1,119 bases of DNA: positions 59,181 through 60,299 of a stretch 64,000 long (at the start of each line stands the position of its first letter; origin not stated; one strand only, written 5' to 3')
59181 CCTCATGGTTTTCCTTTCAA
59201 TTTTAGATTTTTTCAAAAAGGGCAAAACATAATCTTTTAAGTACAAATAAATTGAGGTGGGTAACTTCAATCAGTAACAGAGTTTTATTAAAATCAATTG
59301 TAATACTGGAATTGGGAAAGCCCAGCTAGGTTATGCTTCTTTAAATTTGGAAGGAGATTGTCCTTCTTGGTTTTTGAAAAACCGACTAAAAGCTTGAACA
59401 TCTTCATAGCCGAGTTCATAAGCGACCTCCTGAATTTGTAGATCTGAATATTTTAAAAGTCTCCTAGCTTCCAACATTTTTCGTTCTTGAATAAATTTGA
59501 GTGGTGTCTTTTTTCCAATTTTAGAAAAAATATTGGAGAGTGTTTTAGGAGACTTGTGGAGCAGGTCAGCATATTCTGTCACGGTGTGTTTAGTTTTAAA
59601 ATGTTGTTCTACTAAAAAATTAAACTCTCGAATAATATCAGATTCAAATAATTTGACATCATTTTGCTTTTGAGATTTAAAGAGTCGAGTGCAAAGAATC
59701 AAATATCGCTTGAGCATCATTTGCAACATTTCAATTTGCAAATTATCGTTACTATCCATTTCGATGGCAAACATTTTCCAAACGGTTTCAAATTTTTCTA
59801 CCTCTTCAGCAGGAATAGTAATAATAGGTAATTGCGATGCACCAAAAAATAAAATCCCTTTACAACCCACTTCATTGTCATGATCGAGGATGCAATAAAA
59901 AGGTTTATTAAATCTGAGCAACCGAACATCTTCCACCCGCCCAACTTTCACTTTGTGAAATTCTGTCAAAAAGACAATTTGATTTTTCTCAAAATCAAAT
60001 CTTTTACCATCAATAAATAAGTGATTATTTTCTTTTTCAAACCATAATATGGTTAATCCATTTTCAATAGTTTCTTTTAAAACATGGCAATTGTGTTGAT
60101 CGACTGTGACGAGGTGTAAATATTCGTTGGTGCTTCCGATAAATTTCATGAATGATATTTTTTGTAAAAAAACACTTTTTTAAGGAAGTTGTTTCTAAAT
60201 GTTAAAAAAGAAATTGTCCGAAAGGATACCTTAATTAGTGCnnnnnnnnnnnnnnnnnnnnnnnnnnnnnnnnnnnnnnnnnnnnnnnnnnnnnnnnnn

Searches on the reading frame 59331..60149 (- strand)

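Call 34: search_protein_families(library=pfam, proteins=[window:59331-60149:-], max_evalue=0.001)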
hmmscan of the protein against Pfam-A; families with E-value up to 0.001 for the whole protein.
window:59331-60149:- (272 aa): 2 families
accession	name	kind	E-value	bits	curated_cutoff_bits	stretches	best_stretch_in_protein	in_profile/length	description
PF12833.13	HTH_18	-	2.5e-22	79.4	33.6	1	193-271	1-79/80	Helix-turn-helix domain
PF00165.29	HTH_AraC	-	2.6e-10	40.6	26.6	1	236-268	8-39/42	Bacterial regulatory helix-turn-helix proteins, AraC family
